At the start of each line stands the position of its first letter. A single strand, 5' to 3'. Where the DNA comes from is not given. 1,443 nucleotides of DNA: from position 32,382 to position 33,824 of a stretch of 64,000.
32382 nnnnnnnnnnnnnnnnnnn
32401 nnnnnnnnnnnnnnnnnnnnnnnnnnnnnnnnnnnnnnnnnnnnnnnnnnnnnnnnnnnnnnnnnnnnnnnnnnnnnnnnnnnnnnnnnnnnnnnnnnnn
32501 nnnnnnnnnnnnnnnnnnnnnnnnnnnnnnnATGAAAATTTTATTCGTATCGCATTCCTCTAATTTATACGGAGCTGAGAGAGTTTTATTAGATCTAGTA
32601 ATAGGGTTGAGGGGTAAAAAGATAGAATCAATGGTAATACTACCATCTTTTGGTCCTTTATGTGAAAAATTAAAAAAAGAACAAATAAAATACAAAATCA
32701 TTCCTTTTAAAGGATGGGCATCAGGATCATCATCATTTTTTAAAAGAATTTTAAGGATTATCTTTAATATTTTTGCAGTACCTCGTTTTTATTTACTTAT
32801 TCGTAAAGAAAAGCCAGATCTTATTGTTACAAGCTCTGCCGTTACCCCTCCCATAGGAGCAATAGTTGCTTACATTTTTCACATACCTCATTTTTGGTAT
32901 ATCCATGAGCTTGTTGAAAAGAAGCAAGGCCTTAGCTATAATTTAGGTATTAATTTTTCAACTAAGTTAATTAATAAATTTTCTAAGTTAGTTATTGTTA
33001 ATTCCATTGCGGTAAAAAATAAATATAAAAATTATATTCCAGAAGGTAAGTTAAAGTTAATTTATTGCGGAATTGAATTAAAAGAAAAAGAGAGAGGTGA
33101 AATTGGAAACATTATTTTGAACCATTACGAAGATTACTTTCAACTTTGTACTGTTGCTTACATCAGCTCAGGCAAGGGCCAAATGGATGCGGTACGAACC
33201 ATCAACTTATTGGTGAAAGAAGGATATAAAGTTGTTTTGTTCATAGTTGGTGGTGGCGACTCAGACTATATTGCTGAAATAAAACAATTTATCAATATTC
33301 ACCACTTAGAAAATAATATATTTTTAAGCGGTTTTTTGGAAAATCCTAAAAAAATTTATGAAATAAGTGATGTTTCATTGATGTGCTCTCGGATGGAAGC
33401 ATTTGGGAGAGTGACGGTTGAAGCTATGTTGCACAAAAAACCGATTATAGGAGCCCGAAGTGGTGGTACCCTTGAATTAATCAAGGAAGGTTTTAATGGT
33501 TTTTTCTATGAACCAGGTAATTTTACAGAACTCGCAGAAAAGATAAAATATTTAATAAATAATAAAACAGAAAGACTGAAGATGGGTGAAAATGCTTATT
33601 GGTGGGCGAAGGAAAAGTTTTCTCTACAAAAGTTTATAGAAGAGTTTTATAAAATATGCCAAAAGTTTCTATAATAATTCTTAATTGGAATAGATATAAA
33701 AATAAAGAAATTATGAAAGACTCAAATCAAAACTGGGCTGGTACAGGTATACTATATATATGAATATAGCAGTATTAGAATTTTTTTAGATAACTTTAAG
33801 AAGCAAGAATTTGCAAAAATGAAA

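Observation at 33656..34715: Two tandem remnants of a GT2 N-terminus sharing a 45-bp repeat; possible recombination hotspot for glycosyltransferase swapping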

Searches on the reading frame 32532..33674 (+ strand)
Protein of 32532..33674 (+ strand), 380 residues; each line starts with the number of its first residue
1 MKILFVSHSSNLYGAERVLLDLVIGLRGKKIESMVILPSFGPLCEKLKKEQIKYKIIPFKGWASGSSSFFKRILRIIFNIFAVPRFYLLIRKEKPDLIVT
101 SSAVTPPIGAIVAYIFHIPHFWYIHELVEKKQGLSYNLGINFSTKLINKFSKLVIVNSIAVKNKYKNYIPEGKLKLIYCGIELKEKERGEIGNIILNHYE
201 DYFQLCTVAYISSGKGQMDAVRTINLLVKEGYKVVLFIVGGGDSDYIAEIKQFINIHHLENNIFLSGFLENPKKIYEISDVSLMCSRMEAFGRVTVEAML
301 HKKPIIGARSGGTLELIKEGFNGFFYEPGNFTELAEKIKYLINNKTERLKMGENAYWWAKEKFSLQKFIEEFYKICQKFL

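Call 7: search_protein_families(library=pfam, proteins=[window:32532-33674:+], max_evalue=0.01)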
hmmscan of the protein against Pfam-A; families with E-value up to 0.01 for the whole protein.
window:32532-33674:+ (380 aa): 7 families
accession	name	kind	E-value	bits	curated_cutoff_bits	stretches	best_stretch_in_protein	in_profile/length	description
PF00534.26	Glycos_transf_1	-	1.4e-30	106.5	26.4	1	196-356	9-170/172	Glycosyl transferases group 1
PF13692.12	Glyco_trans_1_4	-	1.1e-21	78.1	27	1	208-344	7-142/142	Glycosyl transferases group 1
PF13439.12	Glyco_transf_4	-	5.1e-16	59.6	28.5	1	14-184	3-169/170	Glycosyltransferase Family 4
PF20706.3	GT4-conflict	-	2.1e-06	27.4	26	1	215-322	212-325/385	Family 4 Glycosyltransferase in conflict systems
PF13524.12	Glyco_trans_1_2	-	0.00035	21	25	1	275-370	43-140/144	Glycosyl transferase-like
PF13579.12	Glyco_trans_4_4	-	0.0085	16.9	29.7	0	14-163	2-140/158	Glycosyl transferase 4-like domain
PF01384.25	PHO4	-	0.0099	15.3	33.7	0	98-228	118-229/350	Phosphate transporter family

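Call 9: find_encoding_contigs(protein=window:32532-33674:+, flank=10000, max_places=10)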
Protein window:32532-33674:+ (380 aa): 7 contigs read that carry it; 4 places shown.
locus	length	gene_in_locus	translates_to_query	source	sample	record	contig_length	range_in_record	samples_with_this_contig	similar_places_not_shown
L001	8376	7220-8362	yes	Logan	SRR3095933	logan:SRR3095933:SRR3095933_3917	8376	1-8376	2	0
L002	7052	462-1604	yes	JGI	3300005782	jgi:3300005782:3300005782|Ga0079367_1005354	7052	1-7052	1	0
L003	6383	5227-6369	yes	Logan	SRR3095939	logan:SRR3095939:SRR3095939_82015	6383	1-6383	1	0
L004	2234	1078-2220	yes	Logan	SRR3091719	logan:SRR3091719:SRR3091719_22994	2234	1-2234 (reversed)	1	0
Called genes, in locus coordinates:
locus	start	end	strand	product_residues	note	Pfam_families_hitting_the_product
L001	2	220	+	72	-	?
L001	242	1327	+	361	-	PF02350:Epimerase_2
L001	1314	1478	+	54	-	PF03721:UDPG_MGDP_dh_N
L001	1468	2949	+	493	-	PF01943:Polysacc_synt, PF13440:Polysacc_synt_3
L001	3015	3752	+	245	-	PF00483:NTP_transferase, PF12804:NTP_transf_3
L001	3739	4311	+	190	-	PF00908:dTDP_sugar_isom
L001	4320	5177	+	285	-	PF01370:Epimerase, PF04321:RmlD_sub_bind, PF02719:Polysacc_synt_2 (weak), PF16363:GDP_Man_Dehyd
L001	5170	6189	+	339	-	PF01073:3Beta_HSD, PF01370:Epimerase, PF02719:Polysacc_synt_2, PF04321:RmlD_sub_bind, PF07993:NAD_binding_4, PF16363:GDP_Man_Dehyd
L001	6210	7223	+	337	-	PF00535:Glycos_transf_2 (weak), PF13712:Glyco_tranf_2_5, PF13489:Methyltransf_23 (weak), PF08241:Methyltransf_11, PF13649:Methyltransf_25 (weak)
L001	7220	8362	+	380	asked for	PF13439:Glyco_transf_4, PF00534:Glycos_transf_1, PF13692:Glyco_trans_1_4, PF20706:GT4-conflict (weak)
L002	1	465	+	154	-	?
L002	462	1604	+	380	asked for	PF13439:Glyco_transf_4, PF00534:Glycos_transf_1, PF13692:Glyco_trans_1_4, PF20706:GT4-conflict (weak)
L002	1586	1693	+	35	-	-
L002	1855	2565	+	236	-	PF08241:Methyltransf_11 (weak), PF13489:Methyltransf_23 (weak), PF08242:Methyltransf_12 (faint)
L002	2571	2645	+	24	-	-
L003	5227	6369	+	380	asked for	PF13439:Glyco_transf_4, PF00534:Glycos_transf_1, PF13692:Glyco_trans_1_4, PF20706:GT4-conflict (weak)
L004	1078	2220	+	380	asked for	PF13439:Glyco_transf_4, PF00534:Glycos_transf_1, PF13692:Glyco_trans_1_4, PF20706:GT4-conflict (weak)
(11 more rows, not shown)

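Call 11: find_homologous_proteins(query=window:32532-33674:+, max_evalue=1e-20)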
Query window:32532-33674:+ (380 aa): 457 proteins with E <= 1e-20 among 6021 candidates; the best 120 are listed.
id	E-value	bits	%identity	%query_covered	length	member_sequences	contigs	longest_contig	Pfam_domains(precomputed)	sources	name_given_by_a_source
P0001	9.2e-250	846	100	100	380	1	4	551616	PF00534.27,PF13439.13,PF20706.4,PF13692.13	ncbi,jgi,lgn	-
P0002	6.6e-90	320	41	99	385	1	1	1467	PF00534.27,PF13579.13,PF13524.13,PF13439.13,PF20706.4,PF13692.13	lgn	-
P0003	5.4e-89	317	44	100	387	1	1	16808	PF00534.27,PF13524.13,PF13439.13,PF13692.13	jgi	-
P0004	1.0e-86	309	41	99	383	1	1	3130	PF00534.27,PF13579.13,PF13439.13,PF20706.4,PF13692.13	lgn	-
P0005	5.2e-86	307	41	99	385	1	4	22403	PF00534.27,PF13579.13,PF13524.13,PF13439.13,PF20706.4,PF13692.13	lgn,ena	-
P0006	5.9e-85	303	44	99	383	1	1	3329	PF00534.27,PF13579.13,PF13524.13,PF13439.13,PF20706.4,PF13692.13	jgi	-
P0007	6.8e-85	303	41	99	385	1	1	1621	PF00534.27,PF13579.13,PF13524.13,PF13439.13,PF20706.4,PF13692.13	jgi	-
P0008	1.5e-84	302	41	99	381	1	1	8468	PF00534.27,PF13579.13,PF13524.13,PF13439.13,PF20706.4,PF13692.13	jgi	-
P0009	1.8e-84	302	42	99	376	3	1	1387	PF00534.27,PF13579.13,PF13439.13,PF20706.4,PF13692.13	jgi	jgi:glycosyltransferase involved in cell wall biosynthesis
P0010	2.7e-84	301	43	99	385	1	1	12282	PF00534.27,PF13524.13,PF13439.13,PF20706.4,PF13692.13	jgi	-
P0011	3.4e-84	301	42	99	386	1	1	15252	PF00534.27,PF13579.13,PF13524.13,PF13439.13,PF20706.4,PF13692.13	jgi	-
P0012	2.2e-83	298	40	99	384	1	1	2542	PF00534.27,PF13579.13,PF13524.13,PF13439.13,PF20706.4,PF13692.13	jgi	-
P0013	2.9e-83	298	39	99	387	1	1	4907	PF00534.27,PF13524.13,PF13439.13,PF20706.4,PF13692.13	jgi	-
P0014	5.9e-83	297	41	99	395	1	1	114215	PF00534.27,PF13579.13,PF13524.13,PF13439.13,PF20706.4,PF13692.13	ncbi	-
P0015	6.5e-83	297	41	99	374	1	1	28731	PF00534.27,PF13524.13,PF13439.13,PF13692.13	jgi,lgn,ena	-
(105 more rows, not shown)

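Call 15: list_cluster_members(proteins=[window:32532-33674:+, window:33925-34635:+, window:34718-35623:+, window:35647-36678:+, window:31522-32535:+, window:30482-31501:+])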
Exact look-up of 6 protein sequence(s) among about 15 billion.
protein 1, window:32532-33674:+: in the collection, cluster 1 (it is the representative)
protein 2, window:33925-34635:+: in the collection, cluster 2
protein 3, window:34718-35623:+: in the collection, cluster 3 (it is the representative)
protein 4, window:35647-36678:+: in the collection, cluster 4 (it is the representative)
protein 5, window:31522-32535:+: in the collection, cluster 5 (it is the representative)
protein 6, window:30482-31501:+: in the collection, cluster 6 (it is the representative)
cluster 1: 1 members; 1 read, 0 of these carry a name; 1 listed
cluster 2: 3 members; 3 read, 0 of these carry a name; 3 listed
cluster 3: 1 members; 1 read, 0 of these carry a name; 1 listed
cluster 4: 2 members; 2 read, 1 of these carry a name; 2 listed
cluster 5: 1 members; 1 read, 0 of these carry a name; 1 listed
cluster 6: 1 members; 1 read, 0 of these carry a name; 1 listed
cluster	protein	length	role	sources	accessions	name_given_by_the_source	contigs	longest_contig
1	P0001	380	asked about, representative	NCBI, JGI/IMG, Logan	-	-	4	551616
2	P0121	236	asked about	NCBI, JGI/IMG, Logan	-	-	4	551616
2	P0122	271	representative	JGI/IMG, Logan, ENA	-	-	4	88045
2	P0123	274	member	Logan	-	-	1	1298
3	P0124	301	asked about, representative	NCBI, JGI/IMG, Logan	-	-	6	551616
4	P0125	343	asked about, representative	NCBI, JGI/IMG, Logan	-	-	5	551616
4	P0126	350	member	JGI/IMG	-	hypothetical protein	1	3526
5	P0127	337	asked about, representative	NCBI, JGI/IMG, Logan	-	-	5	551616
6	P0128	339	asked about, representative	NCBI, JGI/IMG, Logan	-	-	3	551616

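Call 17: find_encoding_contigs(protein=P0122, flank=10000, max_places=10)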
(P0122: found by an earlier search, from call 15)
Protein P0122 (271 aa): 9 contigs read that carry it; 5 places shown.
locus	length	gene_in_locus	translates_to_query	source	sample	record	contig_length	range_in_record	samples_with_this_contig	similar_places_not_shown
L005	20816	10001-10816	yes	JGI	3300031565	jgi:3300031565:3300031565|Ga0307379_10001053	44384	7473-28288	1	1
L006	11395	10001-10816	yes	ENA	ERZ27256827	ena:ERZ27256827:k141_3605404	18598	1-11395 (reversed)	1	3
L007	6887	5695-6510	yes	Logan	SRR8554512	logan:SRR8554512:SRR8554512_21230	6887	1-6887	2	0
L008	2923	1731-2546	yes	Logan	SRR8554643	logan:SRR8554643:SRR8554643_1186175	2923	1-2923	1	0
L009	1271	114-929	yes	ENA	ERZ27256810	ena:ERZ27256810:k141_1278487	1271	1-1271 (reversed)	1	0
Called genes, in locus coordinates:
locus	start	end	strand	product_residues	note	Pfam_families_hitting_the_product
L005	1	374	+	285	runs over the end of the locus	PF01370:Epimerase, PF02719:Polysacc_synt_2 (faint), PF04321:RmlD_sub_bind, PF16363:GDP_Man_Dehyd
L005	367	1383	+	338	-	PF01073:3Beta_HSD, PF01370:Epimerase, PF02719:Polysacc_synt_2, PF04321:RmlD_sub_bind, PF07993:NAD_binding_4 (weak), PF16363:GDP_Man_Dehyd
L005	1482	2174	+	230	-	PF00483:NTP_transferase, PF12804:NTP_transf_3 (weak)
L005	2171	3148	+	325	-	PF00288:GHMP_kinases_N, PF08544:GHMP_kinases_C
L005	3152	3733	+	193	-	PF13580:SIS_2, PF01380:SIS (faint)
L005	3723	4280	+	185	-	PF13419:HAD_2, PF08645:PNK3P, PF00702:Hydrolase, PF13242:Hydrolase_like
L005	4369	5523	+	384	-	PF20706:GT4-conflict (weak), PF00534:Glycos_transf_1, PF13692:Glyco_trans_1_4, PF22772:WsaF_C (weak), PF13524:Glyco_trans_1_2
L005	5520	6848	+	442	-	PF01593:Amino_oxidase, PF13450:NAD_binding_8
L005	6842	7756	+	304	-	PF02353:CMAS (weak), PF13489:Methyltransf_23, PF13649:Methyltransf_25, PF13847:Methyltransf_31, PF08241:Methyltransf_11, PF08242:Methyltransf_12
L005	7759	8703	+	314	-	PF01073:3Beta_HSD, PF01370:Epimerase, PF02719:Polysacc_synt_2, PF04321:RmlD_sub_bind, PF07993:NAD_binding_4 (faint), PF13460:NAD_binding_10, PF16363:GDP_Man_Dehyd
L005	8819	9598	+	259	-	PF01209:Ubie_methyltran (weak), PF03848:TehB (weak), PF13489:Methyltransf_23, PF02353:CMAS (weak), PF13847:Methyltransf_31, PF08241:Methyltransf_11, PF08242:Methyltransf_12, PF13649:Methyltransf_25, +4 more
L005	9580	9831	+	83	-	-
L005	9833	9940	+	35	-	-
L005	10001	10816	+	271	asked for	PF13489:Methyltransf_23, PF08241:Methyltransf_11 (weak), PF08242:Methyltransf_12 (weak)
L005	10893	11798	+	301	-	PF00535:Glycos_transf_2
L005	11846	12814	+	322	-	PF00535:Glycos_transf_2, PF10111:Glyco_tranf_2_2, PF13641:Glyco_tranf_2_3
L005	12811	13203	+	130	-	PF01370:Epimerase (weak), PF04321:RmlD_sub_bind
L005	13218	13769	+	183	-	PF01040:UbiA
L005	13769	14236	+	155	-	PF04608:PgpA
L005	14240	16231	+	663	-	PF16889:Hepar_II_III_N, PF07940:Hepar_II_III_C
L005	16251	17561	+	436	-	PF02397:Bac_transf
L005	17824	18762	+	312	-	PF01565:FAD_binding_4, PF02873:MurB_C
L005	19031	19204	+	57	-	-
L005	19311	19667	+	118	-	PF02482:Ribosomal_S30AE (weak)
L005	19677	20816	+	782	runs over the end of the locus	PF07517:SecA_DEAD, PF01043:SecA_PP_bind, PF21090:P-loop_SecA, PF07516:SecA_SW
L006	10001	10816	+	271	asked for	PF13489:Methyltransf_23, PF08241:Methyltransf_11 (weak), PF08242:Methyltransf_12 (weak)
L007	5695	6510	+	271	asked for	PF13489:Methyltransf_23, PF08241:Methyltransf_11 (weak), PF08242:Methyltransf_12 (weak)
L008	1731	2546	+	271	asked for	PF13489:Methyltransf_23, PF08241:Methyltransf_11 (weak), PF08242:Methyltransf_12 (weak)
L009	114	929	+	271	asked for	PF13489:Methyltransf_23, PF08241:Methyltransf_11 (weak), PF08242:Methyltransf_12 (weak)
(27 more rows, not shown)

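Call 43: search_protein_families(library=pfam, proteins=[L005:9580-9831:+, P0122], max_evalue=0.01)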
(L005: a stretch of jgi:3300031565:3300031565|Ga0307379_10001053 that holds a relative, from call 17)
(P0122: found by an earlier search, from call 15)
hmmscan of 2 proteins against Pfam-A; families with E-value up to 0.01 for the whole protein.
L005:9580-9831:+ (83 aa): 1 family
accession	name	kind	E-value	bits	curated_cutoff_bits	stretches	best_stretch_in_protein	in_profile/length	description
PF01041.23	DegT_DnrJ_EryC1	-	0.00013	21.8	19.8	1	42-79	322-359/360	DegT/DnrJ/EryC1/StrS aminotransferase family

P0122 (271 aa): 5 families
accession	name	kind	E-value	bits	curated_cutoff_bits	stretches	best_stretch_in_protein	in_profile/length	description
PF13489.12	Methyltransf_23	-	1.2e-07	32.1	27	1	119-205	78-161/164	Methyltransferase domain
PF08241.18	Methyltransf_11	-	3.2e-07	31.3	21.2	1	110-157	49-95/95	Methyltransferase domain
PF08242.18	Methyltransf_12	-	1.6e-06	29.2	30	1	107-155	50-98/98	Methyltransferase domain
PF13847.12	Methyltransf_31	-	0.00085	19.5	27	1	111-176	62-120/145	Methyltransferase domain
PF13649.12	Methyltransf_25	-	0.0013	19.8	27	1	111-153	54-97/97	Methyltransferase domain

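Call 60: find_encoding_contigs(protein=P0123, flank=3000, max_places=5)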
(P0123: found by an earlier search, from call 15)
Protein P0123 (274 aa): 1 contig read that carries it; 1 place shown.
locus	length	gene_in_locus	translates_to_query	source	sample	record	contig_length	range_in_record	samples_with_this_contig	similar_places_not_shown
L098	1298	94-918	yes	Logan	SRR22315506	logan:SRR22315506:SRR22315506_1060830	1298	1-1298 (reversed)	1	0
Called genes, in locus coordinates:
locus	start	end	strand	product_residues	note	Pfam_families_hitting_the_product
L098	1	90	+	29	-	?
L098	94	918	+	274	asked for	PF13489:Methyltransf_23, PF08241:Methyltransf_11 (weak), PF08242:Methyltransf_12 (weak)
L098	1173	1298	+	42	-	?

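Call 63: find_encoding_contigs(protein=P0003, flank=4000, max_places=2)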
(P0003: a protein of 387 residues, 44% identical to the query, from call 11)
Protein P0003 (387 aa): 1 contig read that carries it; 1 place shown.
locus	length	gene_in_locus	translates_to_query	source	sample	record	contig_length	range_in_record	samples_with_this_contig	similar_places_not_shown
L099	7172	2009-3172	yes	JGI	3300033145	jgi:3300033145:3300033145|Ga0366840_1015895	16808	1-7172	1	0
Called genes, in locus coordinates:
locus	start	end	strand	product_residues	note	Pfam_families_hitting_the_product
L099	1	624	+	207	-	?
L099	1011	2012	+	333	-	PF05050:Methyltransf_21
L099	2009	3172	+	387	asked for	PF13439:Glyco_transf_4, PF00534:Glycos_transf_1, PF13692:Glyco_trans_1_4, PF13524:Glyco_trans_1_2 (weak)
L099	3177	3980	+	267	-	PF05050:Methyltransf_21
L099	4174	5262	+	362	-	PF01370:Epimerase, PF04321:RmlD_sub_bind (weak), PF16363:GDP_Man_Dehyd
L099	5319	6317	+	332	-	PF01370:Epimerase, PF02719:Polysacc_synt_2 (faint), PF04321:RmlD_sub_bind (weak), PF16363:GDP_Man_Dehyd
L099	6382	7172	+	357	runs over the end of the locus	PF13524:Glyco_trans_1_2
